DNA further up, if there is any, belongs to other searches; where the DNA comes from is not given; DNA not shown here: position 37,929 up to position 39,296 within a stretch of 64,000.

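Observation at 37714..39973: Second HNH-family nuclease and a SUKH-like small protein just outside the distal repeat: possible older island layer or defence hotspot at ssrA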

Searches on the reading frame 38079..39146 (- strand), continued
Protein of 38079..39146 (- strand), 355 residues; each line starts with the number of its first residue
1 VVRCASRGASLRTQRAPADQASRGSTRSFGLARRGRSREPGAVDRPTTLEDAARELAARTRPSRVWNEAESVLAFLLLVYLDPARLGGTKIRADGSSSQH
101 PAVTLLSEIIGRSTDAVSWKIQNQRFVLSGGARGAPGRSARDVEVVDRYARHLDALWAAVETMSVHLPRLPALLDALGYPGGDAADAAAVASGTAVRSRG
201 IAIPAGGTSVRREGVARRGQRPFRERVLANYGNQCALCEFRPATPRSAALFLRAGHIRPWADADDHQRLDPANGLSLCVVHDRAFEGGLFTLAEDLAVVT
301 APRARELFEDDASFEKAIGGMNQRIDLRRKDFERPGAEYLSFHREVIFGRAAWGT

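Call 32: predict_structure(alignment_id=A1)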
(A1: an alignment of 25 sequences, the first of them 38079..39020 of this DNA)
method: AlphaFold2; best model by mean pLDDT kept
length: 313 residues; sequences in the alignment: 25
mean_pLDDT: 69.0   pTM: 0.49
mean pLDDT of the five models: 69.0, 68.5, 62.3, 59.5, 55.6
residues with pLDDT >= 90: 59; 70-90: 119; 50-70: 52; < 50: 83
segments of 3 or more residues with pLDDT < 50: 1-3, 139-190, 212-236
pLDDT, mean of each block of 10 residues (from residue 1): 69 91 93 87 73 82 95 93 84 86 85 81 91 71 38 33 35 40 44 57 64 44 43 50 73 80 82 71 67 69 74 54
secondary structure, 60 per line:
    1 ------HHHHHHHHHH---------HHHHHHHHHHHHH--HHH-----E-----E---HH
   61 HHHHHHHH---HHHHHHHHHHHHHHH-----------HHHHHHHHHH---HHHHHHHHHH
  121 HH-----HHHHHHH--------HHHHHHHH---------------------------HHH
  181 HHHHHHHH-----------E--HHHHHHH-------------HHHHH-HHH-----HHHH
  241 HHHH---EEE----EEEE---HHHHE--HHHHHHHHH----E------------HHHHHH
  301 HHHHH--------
elements in order: H7-16 H26-38 H59-68 H72-86 H98-107 H111-122 H128-134 H143-150 H178-188 H203-209 H223-227 H237-244 E248-250 E255-258 H262-265 H269-277 H295-305

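Call 35: fold_search(model_id=the predicted structure, library=pdb)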
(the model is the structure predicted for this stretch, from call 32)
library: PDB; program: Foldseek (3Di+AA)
matches with E <= 10: 205; with E <= 0.001: 0
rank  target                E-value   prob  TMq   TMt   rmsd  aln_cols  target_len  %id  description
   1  6yex_B                5.3e-01  0.90  0.20  0.20   5.4        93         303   26  VcaM4I restriction endonuclease in the absence of DNA (released 2020-12-16)
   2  5x80_D                2.5e+00  0.11  0.16  0.28   7.9       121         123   16  CRYSTAL STRUCTURE OF MYCOBACTERIUM TUBERCULOSIS MARR FAMILY PROTEIN RV2887 COMPLEX WITH SALICYLIC ACID (released 2017-08-09)
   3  9ooq_A                2.8e+00  0.05  0.10  0.05  12.3       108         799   14  Closed state of Gly/Glu/24S-HC bound hGluN1a-2B NMDAR (released 2025-10-29)
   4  1wkb                  2.8e+00  0.04  0.10  0.05  12.9       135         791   17  Crystal Structure of Leucyl-tRNA Synthetase from the Archaeon Pyrococcus horikoshii Reveals a Novel Editing Domain Orien (released 2005-02-08)
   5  1hbg                  3.1e+00  0.03  0.12  0.18  14.2       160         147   12  GLYCERA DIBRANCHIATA HEMOGLOBIN. STRUCTURE AND REFINEMENT AT 1.5 ANGSTROMS RESOLUTION (released 1992-07-15)
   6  3pvp_A                3.6e+00  0.07  0.12  0.29  13.1       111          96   11  Structure of Mycobacterium tuberculosis DnaA-DBD in complex with box2 DNA (released 2011-05-25)
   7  2cfo_B                3.6e+00  0.07  0.14  0.10  13.4       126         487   11  Non-Discriminating Glutamyl-tRNA Synthetase from Thermosynechococcus elongatus in Complex with Glu (released 2006-08-16)
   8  4pt7_B                3.6e+00  0.05  0.10  0.20  12.0       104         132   12  Structure of initiator (released 2014-06-25)
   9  9hpk_D                3.8e+00  0.03  0.09  0.08  14.1       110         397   13  Open state TMD-LBD of the GluA3(R439G) with TARP gamma2 (released 2025-07-09)
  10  2fg8_A                3.8e+00  0.02  0.09  0.13  15.7       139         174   13  Structure of Human Ferritin L Chain (released 2006-07-04)
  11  3pvp_B                4.0e+00  0.10  0.13  0.37  12.6       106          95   11  Structure of Mycobacterium tuberculosis DnaA-DBD in complex with box2 DNA (released 2011-05-25)
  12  9voa_A                4.0e+00  0.05  0.12  0.19  14.0       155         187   15  Fasciola hepatica calcium binding protein FhCaBP4 (released 2025-08-27)
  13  3k0d_B                4.0e+00  0.04  0.11  0.24  12.1       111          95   12  Crystal Structure of CNG mimicking NaK mutant, NaK-ETPP, K+ complex (released 2011-01-12)
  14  8c2h_D                4.0e+00  0.03  0.10  0.17  14.6       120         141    8  Transmembrane domain of active state homomeric GluA1 AMPA receptor in tandem with TARP gamma 3 (released 2023-08-30)
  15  6yr2_BBB              4.2e+00  0.03  0.11  0.16  16.4       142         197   14  TetR(D) soaked with Tigecycline P4(1)2(1)2 (released 2021-04-28)
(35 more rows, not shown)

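Call 36: search_protein_families(library=pfam, alignment_id=A1, max_evalue=1)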
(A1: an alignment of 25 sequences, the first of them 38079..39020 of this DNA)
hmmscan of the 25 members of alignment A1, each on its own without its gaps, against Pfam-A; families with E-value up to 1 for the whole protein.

A. member 1, window:38079-39020:- (313 aa): 1 family
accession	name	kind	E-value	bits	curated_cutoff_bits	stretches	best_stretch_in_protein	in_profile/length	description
PF13391.12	HNH_2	-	1e-06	28.9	21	1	193-250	1-65/66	HNH endonuclease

B. families by the number of members that match (of 25 scanned): 4 families
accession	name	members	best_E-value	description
PF13391.12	HNH_2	25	2.9e-15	HNH endonuclease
PF01553.26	Acyltransferase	1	0.12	Acyltransferase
PF10330.14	Stb3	1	0.25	Putative Sin3 binding protein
PF15527.11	Ntox22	1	0.28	Bacterial toxin 22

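Call 50: find_encoding_contigs(protein=P0004, flank=8000, max_places=3)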
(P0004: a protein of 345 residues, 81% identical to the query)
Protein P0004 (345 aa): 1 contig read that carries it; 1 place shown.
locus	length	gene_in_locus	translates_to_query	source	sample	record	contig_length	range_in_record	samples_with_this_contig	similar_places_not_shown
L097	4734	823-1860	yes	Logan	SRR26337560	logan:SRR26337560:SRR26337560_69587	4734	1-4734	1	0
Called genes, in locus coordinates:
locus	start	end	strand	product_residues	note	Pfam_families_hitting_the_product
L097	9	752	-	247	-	-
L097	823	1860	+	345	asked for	PF13391:HNH_2 (weak)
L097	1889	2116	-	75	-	-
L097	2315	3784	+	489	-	PF00145:DNA_methylase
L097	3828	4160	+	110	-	-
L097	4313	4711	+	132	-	-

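Call 51: find_encoding_contigs(protein=P0002, flank=8000, max_places=3)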
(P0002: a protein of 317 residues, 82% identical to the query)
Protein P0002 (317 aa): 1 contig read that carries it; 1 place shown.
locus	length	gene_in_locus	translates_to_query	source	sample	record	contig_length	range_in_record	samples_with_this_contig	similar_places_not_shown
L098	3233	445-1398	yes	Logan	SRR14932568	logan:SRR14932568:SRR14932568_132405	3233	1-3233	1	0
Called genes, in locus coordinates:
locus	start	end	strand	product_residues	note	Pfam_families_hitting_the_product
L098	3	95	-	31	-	?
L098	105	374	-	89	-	-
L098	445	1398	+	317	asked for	PF13391:HNH_2 (weak)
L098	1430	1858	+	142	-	-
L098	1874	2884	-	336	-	PF04471:Mrr_cat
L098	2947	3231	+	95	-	?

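Call 54: search_protein_families(library=pfam, proteins=[L097:9-752:-, L004:736-1395:-, L004:2459-2896:-, L098:1430-1858:+, L097:1889-2116:-, L006:8948-9502:+, L002:8879-9154:-], max_evalue=0.1)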
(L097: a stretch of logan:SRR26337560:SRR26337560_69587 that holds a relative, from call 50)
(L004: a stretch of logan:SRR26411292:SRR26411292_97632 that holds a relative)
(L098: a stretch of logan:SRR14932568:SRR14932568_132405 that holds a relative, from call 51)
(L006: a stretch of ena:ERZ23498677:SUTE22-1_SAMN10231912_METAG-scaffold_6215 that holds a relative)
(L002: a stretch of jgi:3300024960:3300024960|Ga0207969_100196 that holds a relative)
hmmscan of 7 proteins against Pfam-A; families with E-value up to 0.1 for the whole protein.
L097:9-752:- (247 aa): 0 families

L004:736-1395:- (219 aa): 0 families

L004:2459-2896:- (145 aa): 0 families

L098:1430-1858:+ (142 aa): 0 families

L097:1889-2116:- (75 aa): 0 families

L006:8948-9502:+ (184 aa): 0 families

L002:8879-9154:- (91 aa): 0 families

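Call 55: search_protein_families(library=padloc, proteins=[L097:9-752:-, L004:736-1395:-, L004:2459-2896:-, L098:1430-1858:+, L097:1889-2116:-, L006:8948-9502:+, L097:2315-3784:+, L098:1874-2884:-], max_evalue=0.01)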
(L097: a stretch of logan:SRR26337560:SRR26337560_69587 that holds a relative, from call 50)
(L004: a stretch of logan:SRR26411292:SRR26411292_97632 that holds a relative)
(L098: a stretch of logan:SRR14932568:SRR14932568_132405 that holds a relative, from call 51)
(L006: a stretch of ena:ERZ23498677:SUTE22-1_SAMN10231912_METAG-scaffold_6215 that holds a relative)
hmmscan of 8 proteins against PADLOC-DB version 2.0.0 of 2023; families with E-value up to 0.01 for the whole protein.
L097:9-752:- (247 aa): 0 families

L004:736-1395:- (219 aa): 0 families

L004:2459-2896:- (145 aa): 0 families

L098:1430-1858:+ (142 aa): 0 families

L097:1889-2116:- (75 aa): 0 families

L006:8948-9502:+ (184 aa): 0 families

L097:2315-3784:+ (489 aa): 63 families (the best 25 are shown)
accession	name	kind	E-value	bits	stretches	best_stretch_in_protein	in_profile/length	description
PDLC03234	MTase_II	-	2.1e-94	314.9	1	50-467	6-366/375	Type II methyltransferase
PDLC03326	MTase_II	-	2.7e-87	291.6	1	50-471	6-380/412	Type II methyltransferase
PDLC03378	MTase_II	-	8.3e-81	269.9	1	51-469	5-332/344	Type II methyltransferase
PDLC00033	DruM2|DruM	-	2.5e-70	235.6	1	44-467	17-364/368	DNA cytosine methylase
PDLC02648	DrmMII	-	3.7e-64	215.2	2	49-227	22-234/468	DrmMII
PDLC03237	MTase_II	-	4.9e-63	211.4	2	51-228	796-975/1036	Type II methyltransferase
PDLC03272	MTase_II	-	4e-55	185.6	2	42-232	68-246/407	Type II methyltransferase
PDLC00026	DruM2|DruM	-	1.8e-54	183.6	1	50-467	6-318/336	DNA cytosine methylase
PDLC00027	DruM2|DruM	-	4e-52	175.8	2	51-234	14-184/361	DNA cytosine methylase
PDLC03225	MTase_II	-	4.3e-52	175.6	3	282-469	421-600/615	Type II methyltransferase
PDLC02649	DrmMII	-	1.2e-51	174.1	3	110-233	106-229/422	DrmMII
PDLC00031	DruM2|DruM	-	2.5e-49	166.3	2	52-234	15-184/361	DNA cytosine methylase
PDLC03343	MTase_II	-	3.7e-47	159.3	2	48-233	5-179/462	Type II methyltransferase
PDLC02650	DrmMII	-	9.7e-47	157.8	3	49-175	9-138/435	DrmMII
PDLC02656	DrmMII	-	5.1e-45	152.2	2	52-227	8-208/491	DrmMII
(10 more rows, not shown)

L098:1874-2884:- (336 aa): 0 families

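Call 78: search_dna_similar(query=window:38079-39020:-, collection=phages, mode=protein, max_evalue=0.001, max_rows=25)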
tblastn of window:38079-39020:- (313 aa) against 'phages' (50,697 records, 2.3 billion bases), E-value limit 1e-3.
Records with a match: 4; places in all: 4; records where one place covers at least 80% of the query: 0.
Best place of each record, by identity: <60% 4.
By first word of the organism name: Ruminococcus 2; Salmonella 1; Bacteriophage 1.
By host as written in the record: Ruminococcus sp. 2; Salmonella enterica subsp. enterica serovar Kentucky 1; - 1.
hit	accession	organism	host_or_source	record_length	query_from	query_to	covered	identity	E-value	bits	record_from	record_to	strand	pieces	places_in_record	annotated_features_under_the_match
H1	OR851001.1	Salmonella phage S.Kent 1-2-1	Salmonella enterica subsp. enterica ...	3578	181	306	40%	31.8%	5e-7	57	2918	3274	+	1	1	record has no annotation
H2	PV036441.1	Ruminococcus phage NatCom_29429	Ruminococcus sp.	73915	175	306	42%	26.5%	1e-10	69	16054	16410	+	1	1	hypothetical protein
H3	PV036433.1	Ruminococcus phage NatCom_23091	Ruminococcus sp.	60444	175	306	42%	25.8%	3e-9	64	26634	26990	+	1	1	hypothetical protein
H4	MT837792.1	Bacteriophage sp.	human fecal samples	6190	161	261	32%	30.4%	3e-4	49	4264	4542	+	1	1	record has no annotation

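Call 79: search_dna_similar(query=window:38079-39020:-, collection=plasmids, mode=protein, max_evalue=0.001, max_rows=25)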
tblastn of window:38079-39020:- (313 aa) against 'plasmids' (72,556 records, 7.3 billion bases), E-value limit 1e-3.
Records with a match: 147; places in all: 161; records where one place covers at least 80% of the query: 2.
Best place of each record, by identity: <60% 147.
By first word of the organism name: Bacillus 76; Cupriavidus 6; Nostoc 6; Acinetobacter 4; Escherichia 4; Mesorhizobium 3; Vibrio 3; Priestia 3; Neisseria 2; Azospirillum 2; and 30 more.
By predicted mobility (MOB-suite, as given by PLSDB): non-mobilizable 119; conjugative 16; mobilizable 12.
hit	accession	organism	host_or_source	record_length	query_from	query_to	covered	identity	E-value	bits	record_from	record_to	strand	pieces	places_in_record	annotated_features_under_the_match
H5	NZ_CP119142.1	Neisseria gonorrhoeae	Homo sapiens,whole organism,synovial ...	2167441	22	306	91%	26.3%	1e-13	79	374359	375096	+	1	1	none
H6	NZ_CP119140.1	Neisseria gonorrhoeae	Homo sapiens,whole organism,blood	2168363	22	306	91%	26.3%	1e-13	79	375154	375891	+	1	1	none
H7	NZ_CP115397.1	Hymenobacter yonginensis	whole organism,freshwater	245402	161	302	45%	41.2%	6e-13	77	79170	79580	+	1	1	HNH endonuclease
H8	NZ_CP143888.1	Agrobacterium deltaense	Cell culture,Plant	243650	164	308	46%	34.0%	6e-10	67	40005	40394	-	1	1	HNH endonuclease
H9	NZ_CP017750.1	Cupriavidus sp. USMAA2-4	cell culture,Sungai Pinang, Penang, ...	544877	165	302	44%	35.5%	2e-11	72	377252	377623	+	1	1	HNH endonuclease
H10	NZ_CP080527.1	Mesorhizobium sp. AR07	Oxytropis sp.,Cell culture,root nodule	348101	164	308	46%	33.3%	8e-7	58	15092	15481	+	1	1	HNH endonuclease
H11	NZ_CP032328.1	Azospirillum argentinense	soil sample,Agricultural field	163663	165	306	45%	33.3%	2e-6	57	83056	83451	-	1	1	phosphorothioated DNA-binding restriction endonuclease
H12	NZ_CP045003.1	Pseudomonas aeruginosa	Homo sapiens,single cell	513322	166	306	45%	33.6%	1e-6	57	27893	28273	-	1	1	HNH endonuclease signature motif containing protein | hypothetical protein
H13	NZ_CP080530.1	Mesorhizobium sp. AR02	Oxytropis sp.,Cell culture,root nodule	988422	166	309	46%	32.4%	1e-5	54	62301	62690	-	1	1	HNH endonuclease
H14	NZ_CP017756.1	Cupriavidus malaysiensis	cell culture,Lake Kulim, Kedah, Malaysia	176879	174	306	42%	34.3%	6e-6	55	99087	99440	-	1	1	HNH endonuclease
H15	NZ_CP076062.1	Cupriavidus sp. EM10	Pure-cultured cell,sewage water sludge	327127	166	302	44%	32.8%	9e-8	61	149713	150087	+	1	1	HNH endonuclease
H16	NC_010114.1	Vibrio sp. 09022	-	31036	166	305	45%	32.1%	5e-16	86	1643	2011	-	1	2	HNH endonuclease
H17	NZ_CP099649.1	Paraburkholderia fungorum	Arabidopsis thaliana,pure culture,leaf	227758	166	306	45%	31.7%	1e-7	61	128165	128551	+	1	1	HNH endonuclease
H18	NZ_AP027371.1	Hydrogenimonas cancrithermarum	-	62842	166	306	45%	31.7%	2e-8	63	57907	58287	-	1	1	HNH endonuclease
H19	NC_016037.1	Komagataeibacter medellinensis NBRC 3288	-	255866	173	306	43%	33.3%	1e-5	54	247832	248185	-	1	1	HNH endonuclease signature motif containing protein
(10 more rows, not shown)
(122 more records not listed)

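Call 80: get_annotated_region(hit=H5, flank=5000)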
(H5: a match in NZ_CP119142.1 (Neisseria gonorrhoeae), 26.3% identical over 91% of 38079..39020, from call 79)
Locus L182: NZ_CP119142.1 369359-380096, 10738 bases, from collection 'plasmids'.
description: Neisseria gonorrhoeae strain 2022NG-0032 plasmid p2022NG-0032_1, complete sequence
organism: Neisseria gonorrhoeae (NCBI taxid 485)
taxonomy: Bacteria; Pseudomonadota; Betaproteobacteria; Neisseriales; Neisseriaceae; Neisseria; Neisseria gonorrhoeae
host: -; source: Homo sapiens,whole organism,synovial fluid; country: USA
typing (MOB-suite, as given by PLSDB): non-mobilizable
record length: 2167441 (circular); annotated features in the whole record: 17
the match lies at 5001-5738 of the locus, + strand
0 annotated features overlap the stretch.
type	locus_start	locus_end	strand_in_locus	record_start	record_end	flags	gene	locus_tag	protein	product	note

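Call 86: list_cluster_members(proteins=[L182:4998-5747:+, window:38079-39020:-, P0017, P0026, L182:4651-4992:+])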
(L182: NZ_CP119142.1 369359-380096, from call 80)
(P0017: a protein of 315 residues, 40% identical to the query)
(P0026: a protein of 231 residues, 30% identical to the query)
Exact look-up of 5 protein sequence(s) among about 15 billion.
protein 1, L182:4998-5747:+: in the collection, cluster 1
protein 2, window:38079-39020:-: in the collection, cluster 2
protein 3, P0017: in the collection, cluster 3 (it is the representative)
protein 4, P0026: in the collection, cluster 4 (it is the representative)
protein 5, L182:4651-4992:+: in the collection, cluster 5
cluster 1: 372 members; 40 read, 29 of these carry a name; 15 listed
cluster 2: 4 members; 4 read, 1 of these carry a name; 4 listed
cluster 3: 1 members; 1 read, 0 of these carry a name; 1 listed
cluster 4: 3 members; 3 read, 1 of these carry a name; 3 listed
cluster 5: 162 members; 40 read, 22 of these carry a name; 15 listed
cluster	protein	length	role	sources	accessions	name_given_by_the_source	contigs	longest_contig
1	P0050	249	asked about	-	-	HNH endonuclease [Neisseria gonorrhoeae] | Restriction endonuclease n=12 Tax=Neisseria gonorrhoeae TaxID=485 RepID=Q5F9T7_NEIG1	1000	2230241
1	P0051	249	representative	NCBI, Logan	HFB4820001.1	TPA: HNH endonuclease [Neisseria gonorrhoeae]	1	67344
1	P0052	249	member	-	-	TPA: HNH endonuclease [Neisseria gonorrhoeae] | HNH endonuclease n=1 Tax=Neisseria gonorrhoeae TaxID=485 RepID=UPI0005E651F1 | HNH endonuclease [Neisseria gonorrhoeae]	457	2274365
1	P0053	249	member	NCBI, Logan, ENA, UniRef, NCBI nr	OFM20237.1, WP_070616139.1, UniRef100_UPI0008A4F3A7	restriction endonuclease [Neisseria sp. HMSC070A01] | HNH endonuclease n=1 Tax=Neisseria sp. HMSC070A01 TaxID=1715190 RepID=UPI0008A4F3A7 | HNH endonuclease [Neisseria sp. HMSC070A01]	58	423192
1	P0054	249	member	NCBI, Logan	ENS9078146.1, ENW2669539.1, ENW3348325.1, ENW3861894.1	HNH endonuclease [Neisseria gonorrhoeae]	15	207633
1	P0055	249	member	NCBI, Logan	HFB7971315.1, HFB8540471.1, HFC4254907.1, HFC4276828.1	TPA: HNH endonuclease [Neisseria gonorrhoeae]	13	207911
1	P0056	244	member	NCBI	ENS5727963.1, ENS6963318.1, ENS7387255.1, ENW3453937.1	HNH endonuclease, partial [Neisseria gonorrhoeae]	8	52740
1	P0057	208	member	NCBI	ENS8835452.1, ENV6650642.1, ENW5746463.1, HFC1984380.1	TPA: HNH endonuclease, partial [Neisseria gonorrhoeae]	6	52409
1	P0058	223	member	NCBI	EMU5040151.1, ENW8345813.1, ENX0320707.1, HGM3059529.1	HNH endonuclease, partial [Neisseria gonorrhoeae]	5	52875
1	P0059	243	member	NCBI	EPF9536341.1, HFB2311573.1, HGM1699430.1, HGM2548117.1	TPA: HNH endonuclease, partial [Neisseria gonorrhoeae]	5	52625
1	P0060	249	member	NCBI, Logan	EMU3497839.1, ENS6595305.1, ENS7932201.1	HNH endonuclease [Neisseria gonorrhoeae]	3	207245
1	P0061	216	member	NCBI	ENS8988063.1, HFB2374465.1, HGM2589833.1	TPA: HNH endonuclease, partial [Neisseria gonorrhoeae]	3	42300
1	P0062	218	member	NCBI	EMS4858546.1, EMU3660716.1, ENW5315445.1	HNH endonuclease, partial [Neisseria gonorrhoeae]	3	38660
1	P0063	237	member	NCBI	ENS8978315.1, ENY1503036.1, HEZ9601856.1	HNH endonuclease, partial [Neisseria gonorrhoeae]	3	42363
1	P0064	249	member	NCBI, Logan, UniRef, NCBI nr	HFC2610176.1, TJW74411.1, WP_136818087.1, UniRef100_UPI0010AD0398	HNH endonuclease [Neisseria gonorrhoeae] | HNH endonuclease n=1 Tax=Neisseria gonorrhoeae TaxID=485 RepID=UPI0010AD0398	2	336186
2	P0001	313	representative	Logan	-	-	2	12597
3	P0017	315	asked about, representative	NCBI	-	-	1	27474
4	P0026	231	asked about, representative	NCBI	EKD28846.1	MAG: hypothetical protein ACD_79C00184G0001, partial [uncultured bacterium]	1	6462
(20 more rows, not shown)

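Call 89: search_protein_families(library=phrogs, proteins=[window:38079-39020:-, L097:9-752:-], max_evalue=0.01)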
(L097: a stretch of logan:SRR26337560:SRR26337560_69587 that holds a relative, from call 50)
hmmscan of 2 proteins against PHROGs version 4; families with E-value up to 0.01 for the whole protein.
window:38079-39020:- (313 aa): 2 families
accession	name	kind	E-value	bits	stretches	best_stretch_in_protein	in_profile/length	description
phrog_20585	-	unknown function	0.00059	19.8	1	177-255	222-291/337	-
phrog_23050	-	unknown function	0.0083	16.3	0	165-234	263-322/383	-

L097:9-752:- (247 aa): 0 families

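Call 92: search_solved_structures(query=L097:9-752:-, max_evalue=10)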
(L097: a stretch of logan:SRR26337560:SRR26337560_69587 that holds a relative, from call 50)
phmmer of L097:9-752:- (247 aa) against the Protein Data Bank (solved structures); distinct sequences matched with E-value up to 10: 0.
